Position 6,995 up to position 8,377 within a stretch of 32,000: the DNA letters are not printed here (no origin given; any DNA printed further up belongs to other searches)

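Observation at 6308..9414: TM protein / ImmA peptidase / Beta (sce7725-like) operon locked tail-to-tail with a sce7726-like PD-(D/E)xK gene: candidate four-gene conflict system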

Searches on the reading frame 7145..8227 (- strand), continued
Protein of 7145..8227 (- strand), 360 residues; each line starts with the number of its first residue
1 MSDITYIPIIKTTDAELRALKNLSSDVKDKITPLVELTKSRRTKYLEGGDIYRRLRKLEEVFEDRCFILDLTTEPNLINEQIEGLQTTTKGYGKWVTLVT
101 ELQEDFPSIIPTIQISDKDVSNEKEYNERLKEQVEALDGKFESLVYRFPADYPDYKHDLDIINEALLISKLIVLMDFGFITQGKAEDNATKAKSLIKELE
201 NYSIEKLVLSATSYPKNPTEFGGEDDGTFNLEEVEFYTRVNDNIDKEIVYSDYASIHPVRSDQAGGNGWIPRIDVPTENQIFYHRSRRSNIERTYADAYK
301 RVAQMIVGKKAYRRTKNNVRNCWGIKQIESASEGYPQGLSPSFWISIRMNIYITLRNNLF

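Call 49: predict_structure(alignment_id=A2)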
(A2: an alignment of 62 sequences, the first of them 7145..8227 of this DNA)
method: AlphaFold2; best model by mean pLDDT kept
length: 360 residues; sequences in the alignment: 62
mean_pLDDT: 94.9   pTM: 0.93
mean pLDDT of the five models: 94.9, 94.8, 94.3, 93.9, 93.3
residues with pLDDT >= 90: 319; 70-90: 33; 50-70: 8; < 50: 0
segments of 3 or more residues with pLDDT < 50: none
pLDDT, mean of each block of 10 residues (from residue 1): 86 97 97 97 88 97 97 95 96 98 96 95 97 98 98 97 96 98 97 96 95 92 93 98 93 93 68 97 93 93 98 97 98 97 97 96
secondary structure, 60 per line:
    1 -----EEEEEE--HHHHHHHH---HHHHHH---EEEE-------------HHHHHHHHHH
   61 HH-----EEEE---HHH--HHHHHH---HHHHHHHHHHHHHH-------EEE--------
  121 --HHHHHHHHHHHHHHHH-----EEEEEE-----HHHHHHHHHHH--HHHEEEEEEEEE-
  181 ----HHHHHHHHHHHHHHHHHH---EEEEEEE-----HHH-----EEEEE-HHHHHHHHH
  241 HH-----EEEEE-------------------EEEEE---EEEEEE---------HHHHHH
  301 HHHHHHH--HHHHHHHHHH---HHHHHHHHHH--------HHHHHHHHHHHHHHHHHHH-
elements in order: E6-11 H14-21 H25-30 E34-37 H51-62 E68-71 H80-85 H89-102 E110-112 H123-138 E144-149 H155-165 E171-179 H185-202 E206-212 E226-230 H232-242 E248-252 E272-276 E280-285 H295-307 H310-319 H323-332 H341-359

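Call 54: fold_search(model_id=the predicted structure, library=pdb)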
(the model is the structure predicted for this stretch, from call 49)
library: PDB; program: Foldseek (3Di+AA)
matches with E <= 10: 1558; with E <= 0.001: 8
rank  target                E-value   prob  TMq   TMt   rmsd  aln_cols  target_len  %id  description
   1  5a6a_B                2.2e-04  1.00  0.41  0.27   6.4       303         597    8  GH20C, Beta-hexosaminidase from Streptococcus pneumoniae in complex with NGT (released 2015-09-23)
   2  5a6j_C                2.2e-04  1.00  0.39  0.25   7.2       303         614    9  GH20C, Beta-hexosaminidase from Streptococcus pneumoniae (released 2015-09-23)
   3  4w84_A                4.0e-04  1.00  0.37  0.39   8.3       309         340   14  Crystal structure of XEG5A, a GH5 xyloglucan-specific endo-beta-1,4-glucanase from ruminal metagenomic library, in the (released 2015-03-11)
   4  4w84_B                5.4e-04  1.00  0.37  0.39   8.4       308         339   15  Crystal structure of XEG5A, a GH5 xyloglucan-specific endo-beta-1,4-glucanase from ruminal metagenomic library, in the (released 2015-03-11)
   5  4gfs_B                5.7e-04  1.00  0.30  0.39   8.2       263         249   11  1.8 Angstrom Crystal Structure of the 3-Dehydroquinate Dehydratase (aroD) from Salmonella typhimurium LT2 with Nickel  (released 2012-08-15)
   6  4cno_A                7.3e-04  1.00  0.32  0.44   8.6       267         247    9  Structure of the Salmonella typhi Type I dehydroquinase inhibited by a 3-dehydroquinic acid derivative (released 2014-10-08)
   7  1pz2_A                7.3e-04  0.99  0.38  0.29   8.7       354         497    6  Crystal structure of a transient covalent reaction intermediate of a family 51 alpha-L-arabinofuranosidase (released 2003-10-07)
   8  2fiq_A                7.3e-04  0.98  0.38  0.35  12.5       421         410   12  Crystal structure of putative tagatose 6-phosphate kinase (released 2006-04-04)
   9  4s3k                  1.2e-03  0.99  0.38  0.33  14.0       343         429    9  Crystal structure of the Bacillus megaterium QM B1551 spore cortex-lytic enzyme SleL (released 2015-08-19)
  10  8s8y_B                1.2e-03  0.98  0.31  0.30  10.1       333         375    9  OPR3 variant R283E in its dimeric form (released 2024-08-14)
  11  4uio                  1.3e-03  0.99  0.31  0.41   8.8       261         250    9  Structure of the Salmonella typhi Type I Dehydroquinase covalently inhibited by a 3-dehydroquinic acid derivative (released 2015-07-15)
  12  4ph6_A                1.3e-03  0.99  0.30  0.40   7.5       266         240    8  Structure of 3-Dehydroquinate Dehydratase from Enterococcus faecalis (released 2014-09-17)
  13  4hno                  1.3e-03  0.99  0.35  0.42   8.5       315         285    9  High resolution crystal structure of DNA Apurinic/apyrimidinic (AP) endonuclease IV Nfo from Thermatoga maritima (released 2013-01-23)
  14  5a6b_D                1.4e-03  1.00  0.39  0.25   6.9       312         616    9  GH20C, Beta-hexosaminidase from Streptococcus pneumoniae in complex with PUGNAc (released 2015-09-23)
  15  7qy3_I                1.5e-03  0.85  0.25  0.32  11.5       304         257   10  Crystal structure of the halohydrin dehalogenase HheG D114C mutant cross-linked with BMOE (released 2022-03-09)
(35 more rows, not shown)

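Call 56: find_related_loci(query=A1, collection=viral_contigs, flank=6000)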
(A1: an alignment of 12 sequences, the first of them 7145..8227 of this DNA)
Query A1 (360 aa) in viral_contigs; peptide patterns used: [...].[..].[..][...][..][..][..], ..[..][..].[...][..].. (x = any residue, [..] = any of these).
48 stretches matched a pattern; 33 encode a relative of the query (tblastn E <= 1e-3); 33 distinct loci.
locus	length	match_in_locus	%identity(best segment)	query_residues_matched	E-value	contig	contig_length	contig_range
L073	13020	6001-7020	34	1-359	5e-52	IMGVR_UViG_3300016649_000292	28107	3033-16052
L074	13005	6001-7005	35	6-359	9e-52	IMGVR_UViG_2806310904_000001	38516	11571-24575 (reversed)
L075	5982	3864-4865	34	1-356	1e-51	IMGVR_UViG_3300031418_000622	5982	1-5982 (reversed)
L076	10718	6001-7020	33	1-359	2e-50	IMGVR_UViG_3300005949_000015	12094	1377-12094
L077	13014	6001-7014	33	1-359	6e-50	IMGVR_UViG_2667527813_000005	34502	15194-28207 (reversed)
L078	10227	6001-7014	33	1-359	1e-49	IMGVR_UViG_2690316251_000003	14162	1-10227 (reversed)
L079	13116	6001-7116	31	6-353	7e-49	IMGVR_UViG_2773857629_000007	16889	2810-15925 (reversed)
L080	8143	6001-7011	33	1-356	2e-48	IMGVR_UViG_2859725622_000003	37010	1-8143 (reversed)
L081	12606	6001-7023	34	1-359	6e-48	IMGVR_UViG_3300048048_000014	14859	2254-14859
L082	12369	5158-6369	28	6-360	8e-44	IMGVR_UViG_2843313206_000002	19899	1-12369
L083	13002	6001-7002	27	3-359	1e-31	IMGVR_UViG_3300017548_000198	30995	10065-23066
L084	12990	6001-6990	26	6-354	3e-29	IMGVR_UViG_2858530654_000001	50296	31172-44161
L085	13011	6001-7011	26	1-354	2e-27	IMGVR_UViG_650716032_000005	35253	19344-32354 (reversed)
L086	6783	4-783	29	81-359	3e-26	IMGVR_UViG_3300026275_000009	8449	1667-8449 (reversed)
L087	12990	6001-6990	25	1-354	7e-26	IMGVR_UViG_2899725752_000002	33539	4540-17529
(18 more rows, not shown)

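Call 64: search_protein_families(library=padloc, proteins=[L043:4799-5461:+], max_evalue=0.001)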
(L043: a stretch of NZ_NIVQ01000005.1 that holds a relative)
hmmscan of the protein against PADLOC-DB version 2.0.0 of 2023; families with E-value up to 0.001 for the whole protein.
L043:4799-5461:+ (220 aa): 0 families

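Call 68: search_protein_families(library=pfam, alignment_id=A4, max_evalue=0.00001)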
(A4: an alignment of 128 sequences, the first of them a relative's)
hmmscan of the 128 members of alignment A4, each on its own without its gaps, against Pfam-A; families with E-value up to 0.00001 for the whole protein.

A. member 1, L004:3927-4433:- (168 aa): 0 families

B. families by the number of members that match (of 128 scanned): 140 families (the first 25 are shown)
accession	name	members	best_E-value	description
PF00958.27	GMP_synt_C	4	1.1e-42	GMP synthase C terminal domain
PF04851.21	ResIII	4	5.1e-28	Type III restriction enzyme, res subunit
PF13102.12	Phage_int_SAM_5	4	6.4e-19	Phage integrase SAM-like domain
PF01642.28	MM_CoA_mutase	3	5.7e-118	Methylmalonyl-CoA mutase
PF01555.25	N6_N4_Mtase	3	3e-57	DNA methylase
PF00117.34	GATase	3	5.9e-45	Glutamine amidotransferase class-I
PF01420.25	Methylase_S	3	1.6e-23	Type I restriction modification DNA specificity domain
PF17293.8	Arm-DNA-bind_5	3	7.8e-21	Arm DNA-binding domain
PF00270.35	DEAD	3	4.3e-13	DEAD/DEAH box helicase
PF02540.23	NAD_synthase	3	2.5e-11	NAD synthase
PF07722.19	Peptidase_C26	3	3.4e-10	Peptidase C26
PF03054.22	tRNA_Me_trans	3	6.6e-06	tRNA methyl transferase HUP domain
PF01380.27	SIS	2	1.1e-58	SIS domain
PF00005.33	ABC_tran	2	3.8e-51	ABC transporter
PF03308.22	MeaB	2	3.4e-39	Methylmalonyl Co-A mutase-associated GTPase MeaB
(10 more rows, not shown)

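Call 69: search_protein_families(library=padloc, alignment_id=A4, max_evalue=0.00001)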
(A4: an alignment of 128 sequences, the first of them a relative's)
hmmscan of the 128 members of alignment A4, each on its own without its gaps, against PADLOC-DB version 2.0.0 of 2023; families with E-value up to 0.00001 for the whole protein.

A. member 1, L004:3927-4433:- (168 aa): 0 families

B. families by the number of members that match (of 128 scanned): 252 families (the first 25 are shown)
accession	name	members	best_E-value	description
PDLC03634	MTase_III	3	1.8e-205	Type III methyltransferase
PDLC03641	MTase_III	3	7.3e-116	Type III methyltransferase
PDLC03072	Specificity_I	3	2.7e-107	Type I specificity subunit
PDLC03371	MTase_II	3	1.7e-92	Type II methyltransferase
PDLC03644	MTase_III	3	5e-86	Type III methyltransferase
PDLC03105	Specificity_I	3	1.8e-84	Type I specificity subunit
PDLC03090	Specificity_I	3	1.9e-79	Type I specificity subunit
PDLC03073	Specificity_I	3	6.8e-74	Type I specificity subunit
PDLC03216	MTase_II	3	4.8e-68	Type II methyltransferase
PDLC03640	MTase_III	3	3.3e-60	Type III methyltransferase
PDLC03635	MTase_III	3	1.3e-51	Type III methyltransferase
PDLC03636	MTase_III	3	5.3e-49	Type III methyltransferase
PDLC03100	Specificity_I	3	2.6e-39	Type I specificity subunit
PDLC03087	Specificity_I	3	3.6e-39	Type I specificity subunit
PDLC04137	mad5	3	9.2e-38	mads_5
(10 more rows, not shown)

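Call 71: search_protein_families(library=ncbifam, alignment_id=A1, max_evalue=10)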
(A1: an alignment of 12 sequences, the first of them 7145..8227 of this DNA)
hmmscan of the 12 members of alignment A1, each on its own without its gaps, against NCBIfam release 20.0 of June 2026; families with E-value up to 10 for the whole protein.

A. member 1, window:7145-8227:- (360 aa): 2 families
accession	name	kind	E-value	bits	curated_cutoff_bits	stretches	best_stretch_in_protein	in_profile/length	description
NF001645.0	PRK00420.1-2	equivalog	0.032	14.3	162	1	123-166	50-93/106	hypothetical protein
NF005908.0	PRK07889.1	equivalog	0.25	11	299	1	81-146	30-95/256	enoyl-ACP reductase FabI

B. families by the number of members that match (of 12 scanned): 7 families
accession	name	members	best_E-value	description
NF001729.0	PRK00455.1-3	1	0.029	orotate phosphoribosyltransferase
TIGR01207.1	rmlA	1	0.03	glucose-1-phosphate thymidylyltransferase RfbA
NF001645.0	PRK00420.1-2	1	0.032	hypothetical protein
NF005536.0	PRK07198.1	1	0.056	GTP cyclohydrolase II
NF010285.0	PRK13725.1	1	0.14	tRNA(fMet)-specific endonuclease VapC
NF002559.0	PRK02134.1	1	0.14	chitin disaccharide deacetylase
NF005908.0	PRK07889.1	1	0.25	enoyl-ACP reductase FabI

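Call 72: search_dna_similar(query=window:7145-8227:-, collection=plasmids, mode=protein, max_rows=30)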
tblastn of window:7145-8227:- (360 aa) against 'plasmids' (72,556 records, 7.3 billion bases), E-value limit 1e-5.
Records with a match: 3; places in all: 3; records where one place covers at least 80% of the query: 2.
Best place of each record, by identity: <60% 3.
By first word of the organism name: Persicobacter 1; Neorhizobium 1; Aeromonas 1.
By predicted mobility (MOB-suite, as given by PLSDB): non-mobilizable 2; conjugative 1.
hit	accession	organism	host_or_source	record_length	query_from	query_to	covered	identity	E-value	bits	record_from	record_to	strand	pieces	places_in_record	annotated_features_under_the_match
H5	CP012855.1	Persicobacter sp. JZB09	cell culture,soil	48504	3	353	98%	38.8%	8e-57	206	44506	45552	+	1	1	record has no annotation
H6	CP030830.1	Neorhizobium sp. NCHU2750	Rosa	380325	1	329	91%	24.0%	1e-11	74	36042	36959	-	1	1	hypothetical protein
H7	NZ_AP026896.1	Aeromonas caviae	Microbe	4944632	6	255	69%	25.3%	3e-8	63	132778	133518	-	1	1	none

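Call 81: search_protein_families(library=phrogs, proteins=[L073:3956-4615:-, L073:7718-8176:-, L073:8169-8636:-, window:7145-8227:-], max_evalue=0.001)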
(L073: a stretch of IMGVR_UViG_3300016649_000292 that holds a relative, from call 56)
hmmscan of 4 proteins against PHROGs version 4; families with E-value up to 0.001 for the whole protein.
L073:3956-4615:- (219 aa): 4 families
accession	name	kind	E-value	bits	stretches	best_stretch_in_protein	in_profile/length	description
phrog_6142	-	tail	7.1e-31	108.4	1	7-115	2-113/165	baseplate assembly protein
phrog_9992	-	tail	5.8e-28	99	1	8-202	2-189/228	baseplate assembly protein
phrog_11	-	tail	8.6e-13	47.2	1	11-216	7-178/1960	baseplate spike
phrog_20516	-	unknown function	8.4e-12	46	1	152-218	2-81/82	-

L073:7718-8176:- (152 aa): 5 families
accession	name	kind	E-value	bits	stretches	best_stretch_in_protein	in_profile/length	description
phrog_26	-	connector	1.1e-43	150.9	1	1-147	84-226/321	tail completion or Neck1 protein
phrog_8396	-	unknown function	3.5e-30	104.8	1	72-147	1-76/78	-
phrog_36427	-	unknown function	2.2e-24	87.4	2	62-147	276-362/367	-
phrog_37541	-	unknown function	1.7e-06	29.1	1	17-60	21-64/76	-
phrog_28496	-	unknown function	2.8e-06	28.5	1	15-81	19-84/172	-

L073:8169-8636:- (155 aa): 3 families
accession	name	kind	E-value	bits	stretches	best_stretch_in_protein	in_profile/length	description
phrog_65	-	connector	1.1e-61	208.3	1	1-155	1-154/159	tail terminator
phrog_36427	-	unknown function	7e-35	121.9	1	1-131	1-132/367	-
phrog_14671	-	unknown function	4.7e-16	59.3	1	110-155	2-47/47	-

window:7145-8227:- (360 aa): 1 family
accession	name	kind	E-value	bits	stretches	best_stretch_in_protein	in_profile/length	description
phrog_9159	-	unknown function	8e-47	161.3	1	1-356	1-346/356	-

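Call 85: search_protein_representatives(protein=window:7145-8227:-)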
Query: 360 residues. Proteins with E-value up to 0.001 (for the whole library): 454; up to 1e-10: 260; up to 1e-30: 148. The best 150 are listed.
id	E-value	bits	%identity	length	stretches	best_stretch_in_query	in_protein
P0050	8.9e-101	353.8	47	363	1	5-354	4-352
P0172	2.2e-91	322.9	47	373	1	3-356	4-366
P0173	2.6e-83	296.4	42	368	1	3-356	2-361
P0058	1.4e-76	274.2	44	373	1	5-359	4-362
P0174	1.5e-74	267.6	40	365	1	3-359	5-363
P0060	4.8e-73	262.6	42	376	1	6-359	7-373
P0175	2.1e-66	240.8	41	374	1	3-356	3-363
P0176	1.7e-64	234.5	38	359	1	4-355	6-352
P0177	3.6e-64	233.5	37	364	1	5-356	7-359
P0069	2.6e-63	230.6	48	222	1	140-355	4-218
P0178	2.1e-62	227.6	40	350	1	5-356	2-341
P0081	1.8e-59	218.0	35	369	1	6-356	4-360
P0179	4.8e-59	216.6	38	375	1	5-356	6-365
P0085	5.2e-59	216.5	38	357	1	2-358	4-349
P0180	1.6e-58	214.9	35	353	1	6-358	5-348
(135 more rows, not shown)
